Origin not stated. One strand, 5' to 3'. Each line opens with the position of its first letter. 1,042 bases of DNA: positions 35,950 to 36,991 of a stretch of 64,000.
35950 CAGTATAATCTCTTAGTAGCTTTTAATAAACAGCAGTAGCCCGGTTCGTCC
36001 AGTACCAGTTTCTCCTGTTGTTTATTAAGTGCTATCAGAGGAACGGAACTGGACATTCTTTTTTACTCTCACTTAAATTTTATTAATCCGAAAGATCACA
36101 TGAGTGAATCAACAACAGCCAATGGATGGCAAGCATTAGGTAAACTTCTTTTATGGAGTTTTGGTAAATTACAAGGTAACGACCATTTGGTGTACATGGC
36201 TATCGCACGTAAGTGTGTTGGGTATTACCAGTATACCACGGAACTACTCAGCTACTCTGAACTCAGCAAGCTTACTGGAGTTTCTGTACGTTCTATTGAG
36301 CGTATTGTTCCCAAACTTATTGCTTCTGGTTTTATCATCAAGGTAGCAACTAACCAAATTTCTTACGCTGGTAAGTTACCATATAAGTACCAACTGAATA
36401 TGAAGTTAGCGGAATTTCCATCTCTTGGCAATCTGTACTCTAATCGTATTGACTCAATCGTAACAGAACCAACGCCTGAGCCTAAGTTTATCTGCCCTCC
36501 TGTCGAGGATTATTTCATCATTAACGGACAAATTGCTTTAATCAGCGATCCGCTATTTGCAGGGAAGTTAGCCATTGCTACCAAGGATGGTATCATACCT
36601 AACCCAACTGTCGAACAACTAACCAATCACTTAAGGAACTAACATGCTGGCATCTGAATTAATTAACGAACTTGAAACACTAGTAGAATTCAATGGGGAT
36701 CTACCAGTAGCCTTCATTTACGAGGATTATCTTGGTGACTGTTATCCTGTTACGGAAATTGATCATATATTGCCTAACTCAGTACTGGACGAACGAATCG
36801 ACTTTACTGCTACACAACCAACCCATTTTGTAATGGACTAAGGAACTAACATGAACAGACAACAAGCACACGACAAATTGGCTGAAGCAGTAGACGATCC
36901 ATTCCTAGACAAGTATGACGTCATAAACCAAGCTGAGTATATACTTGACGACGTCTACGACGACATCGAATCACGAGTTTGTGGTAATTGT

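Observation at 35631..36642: Iteron array plus initiator-like HTH gene: candidate replication origin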

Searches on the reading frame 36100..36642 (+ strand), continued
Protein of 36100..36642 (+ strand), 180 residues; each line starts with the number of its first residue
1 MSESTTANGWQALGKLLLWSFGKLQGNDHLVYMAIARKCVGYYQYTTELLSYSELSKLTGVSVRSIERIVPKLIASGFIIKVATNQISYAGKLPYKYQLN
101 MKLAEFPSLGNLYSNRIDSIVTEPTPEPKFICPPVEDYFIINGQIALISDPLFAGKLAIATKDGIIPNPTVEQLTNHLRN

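Call 49: fold_search(model_id=the predicted structure, library=pdb)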
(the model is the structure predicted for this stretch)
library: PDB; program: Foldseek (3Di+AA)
matches with E <= 10: 1570; with E <= 0.001: 0
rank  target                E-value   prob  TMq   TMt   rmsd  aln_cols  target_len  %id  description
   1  2xig_C                6.2e-03  0.97  0.30  0.35  24.1       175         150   15  The structure of the Helicobacter pylori ferric uptake regulator Fur reveals three functional metal binding sites (released 2011-01-19)
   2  2xig_B                6.6e-03  0.97  0.30  0.35  23.4       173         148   15  The structure of the Helicobacter pylori ferric uptake regulator Fur reveals three functional metal binding sites (released 2011-01-19)
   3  2xig_A                8.4e-03  0.95  0.30  0.35  24.1       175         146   15  The structure of the Helicobacter pylori ferric uptake regulator Fur reveals three functional metal binding sites (released 2011-01-19)
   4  4rb1_B                1.1e-02  0.98  0.32  0.42  23.8       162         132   10  Crystal structure of Magnetospirillum gryphiswaldense MSR-1 Fur-Mn2+-E. coli Fur box (released 2015-07-15)
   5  4ets_B                1.3e-02  0.97  0.32  0.37  21.6       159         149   12  Crystal structure of Campylobacter jejuni ferric uptake regulator (released 2012-06-20)
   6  9ff3                  1.8e-02  0.99  0.32  0.33   5.8        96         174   17  The structure of delta-ScoC, a global regulator protein from Geobacillus kaustophilus T-1 (released 2025-06-04)
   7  2d1h_A                2.0e-02  1.00  0.30  0.50   6.5       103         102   16  Crystal structure of ST1889 protein from thermoacidophilic archaeon Sulfolobus tokodaii (released 2006-09-05)
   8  2v79_B                2.1e-02  0.98  0.32  0.47   8.1       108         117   18  Crystal Structure of the N-terminal domain of DnaD from Bacillus Subtilis (released 2008-01-15)
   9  2w57_A                2.3e-02  0.93  0.32  0.42  24.2       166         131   11  Crystal structure of the Vibrio cholerae ferric uptake regulator (Fur) reveals structural rearrangement of the DNA-bin (released 2009-01-20)
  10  4g6q_B                2.3e-02  0.69  0.31  0.33  23.9       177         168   17  The crystal structure of a functionally unknown protein Kfla_6221 from Kribbella flavida DSM 17836 (released 2012-09-19)
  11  4g6q_A                2.4e-02  0.77  0.32  0.33  22.1       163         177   17  The crystal structure of a functionally unknown protein Kfla_6221 from Kribbella flavida DSM 17836 (released 2012-09-19)
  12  1sfx_A                2.6e-02  1.00  0.30  0.47   7.5        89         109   18  X-ray crystal structure of putative HTH transcription regulator from Archaeoglobus fulgidus (released 2004-08-03)
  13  9a5c_B                2.6e-02  0.98  0.33  0.26   8.1       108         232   18  Integrative model of GLPD-DNAD by crosslinking MS and deep learning (released 2024-09-18)
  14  3cuo_D                2.9e-02  0.99  0.32  0.56   6.2        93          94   14  Crystal structure of the predicted DNA-binding transcriptional regulator from E. coli (released 2008-06-17)
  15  4zzl_A                2.9e-02  0.99  0.32  0.38   9.6       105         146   12  MexR R21W derepressor mutant causing multidrug resistance in P. aeruginosa by mexAB-oprM efflux pump expression (released 2016-07-27)
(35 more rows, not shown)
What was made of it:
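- Closest known: Bacillus phage SPP1 G38P / oriL and DnaD-like replisome organisers. Same: The DnaD N-domain is among the fold hits (call 49, E 0.02).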

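Call 59: search_protein_families(library=pfam, proteins=[L003:5862-6047:+, L008:5871-6038:+, L012:1661-1843:+], max_evalue=0.1)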
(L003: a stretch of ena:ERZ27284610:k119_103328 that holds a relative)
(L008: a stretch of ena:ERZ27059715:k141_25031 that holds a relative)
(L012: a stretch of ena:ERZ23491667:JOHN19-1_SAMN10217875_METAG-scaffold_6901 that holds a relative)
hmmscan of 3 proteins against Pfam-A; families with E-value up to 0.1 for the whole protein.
L003:5862-6047:+ (61 aa): 1 family
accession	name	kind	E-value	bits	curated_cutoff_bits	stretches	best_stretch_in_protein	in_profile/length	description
PF01402.27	RHH_1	-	0.00079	19.7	20.5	1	11-48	1-37/39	Ribbon-helix-helix protein, copG family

L008:5871-6038:+ (55 aa): 0 families

L012:1661-1843:+ (60 aa): 2 families
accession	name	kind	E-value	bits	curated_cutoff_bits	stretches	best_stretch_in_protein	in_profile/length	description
PF00046.35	Homeodomain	-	0.031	14.5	22.9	1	4-25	24-45/57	Homeodomain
PF15978.11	TnsD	-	0.073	12.5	32.4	1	8-54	200-246/355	Tn7-like transposition protein D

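Call 67: fold_search(model_id=the predicted structure, library=viral)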
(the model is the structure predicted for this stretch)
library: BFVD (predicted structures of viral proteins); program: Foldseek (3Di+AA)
matches with E <= 10: 1119; with E <= 0.001: 41
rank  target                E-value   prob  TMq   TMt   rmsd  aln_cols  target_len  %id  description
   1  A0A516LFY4            5.4e-05  1.00  0.40  0.25  17.6       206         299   14  (no name in the UniProt tables at hand)
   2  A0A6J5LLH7            5.7e-05  1.00  0.39  0.25  26.8       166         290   17  Bacteriophage lambda, GpO, N-terminal [uncultured Caudovirales phage]
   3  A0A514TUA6            6.9e-05  1.00  0.36  0.27  23.1       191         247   15  Phage conserved hypothetical protein C-terminal domain-containing protein [Aeromonas phage 4_D05]
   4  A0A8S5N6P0            7.4e-05  1.00  0.43  0.33  20.8       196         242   15  Helix-turn-helix domain protein [Myoviridae sp. ctsip2]
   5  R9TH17                8.9e-05  1.00  0.39  0.45  15.5       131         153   14  (no name in the UniProt tables at hand)
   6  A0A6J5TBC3            8.9e-05  1.00  0.44  0.28  19.1       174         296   16  Helix-turn-helix domain containing protein [uncultured Caudovirales phage]
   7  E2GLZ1                1.0e-04  1.00  0.38  0.29  20.6       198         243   18  AB1gp53 [Acinetobacter phage AB1]
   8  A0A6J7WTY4            1.1e-04  1.00  0.39  0.55  17.1       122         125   23  Helix-turn-helix domain containing protein [uncultured Caudovirales phage]
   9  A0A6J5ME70            1.1e-04  1.00  0.37  0.23  14.6       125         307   18  Helix-turn-helix domain containing protein [uncultured Caudovirales phage]
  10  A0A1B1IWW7            1.5e-04  1.00  0.41  0.36  15.4       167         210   15  (no name in the UniProt tables at hand)
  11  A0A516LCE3            1.9e-04  1.00  0.39  0.21  22.7       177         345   17  (no name in the UniProt tables at hand)
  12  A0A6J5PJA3            1.9e-04  1.00  0.36  0.24  17.5       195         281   16  Helix-turn-helix domain containing protein [uncultured Caudovirales phage]
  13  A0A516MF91            2.0e-04  1.00  0.39  0.28  20.1       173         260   15  (no name in the UniProt tables at hand)
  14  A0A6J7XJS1            2.3e-04  1.00  0.36  0.23  14.6       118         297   18  Helix-turn-helix domain containing protein [uncultured Caudovirales phage]
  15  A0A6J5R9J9            2.3e-04  1.00  0.41  0.54  14.0       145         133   21  Helix-turn-helix domain containing protein [uncultured Caudovirales phage]
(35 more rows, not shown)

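Call 70: find_related_loci(query=A1, collection=genome_contigs, flank=3000)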
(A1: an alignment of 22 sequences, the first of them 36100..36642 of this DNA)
Query A1 (180 aa) in genome_contigs; peptide patterns used: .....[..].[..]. (x = any residue, [..] = any of these).
10 stretches matched a pattern, but none encodes a relative of the query by tblastn (E <= 1e-3).
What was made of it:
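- Closest known: Bacteriophage lambda O protein / ori-lambda, and Stx-phage variants with six iterons. Different: The phage appears virulent, with no relatives of the initiator in bacterial genomes (call 70).
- No relatives were found in bacterial genomes or plasmid-like contexts (call 70).
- Tried and rejected: GTDB genomes gave none (call 70).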

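Call 71: find_related_loci(query=A1, collection=viral_contigs, flank=3000)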
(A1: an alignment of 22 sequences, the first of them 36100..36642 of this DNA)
Query A1 (180 aa) in viral_contigs; peptide patterns used: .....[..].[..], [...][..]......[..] (x = any residue, [..] = any of these).
39 stretches matched a pattern; 1 encode a relative of the query (tblastn E <= 1e-3); 1 distinct loci.
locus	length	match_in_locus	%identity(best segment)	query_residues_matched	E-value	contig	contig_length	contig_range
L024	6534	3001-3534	41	5-180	1e-39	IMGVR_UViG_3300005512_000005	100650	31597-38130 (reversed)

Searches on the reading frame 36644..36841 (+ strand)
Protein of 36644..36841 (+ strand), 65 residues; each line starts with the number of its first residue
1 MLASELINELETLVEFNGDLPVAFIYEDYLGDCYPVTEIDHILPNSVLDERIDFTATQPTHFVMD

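Call 9: search_protein_families(library=pfam, proteins=[window:36644-36841:+], max_evalue=0.01)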
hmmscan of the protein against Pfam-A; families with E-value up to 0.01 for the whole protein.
window:36644-36841:+ (65 aa): 0 families

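Call 10: search_protein_families(library=phrogs, proteins=[window:36644-36841:+], max_evalue=0.01)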
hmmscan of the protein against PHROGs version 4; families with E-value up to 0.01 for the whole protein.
window:36644-36841:+ (65 aa): 1 family
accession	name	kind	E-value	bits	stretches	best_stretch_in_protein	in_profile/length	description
phrog_10692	-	unknown function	3.9e-05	24.8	1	1-40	1-40/72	-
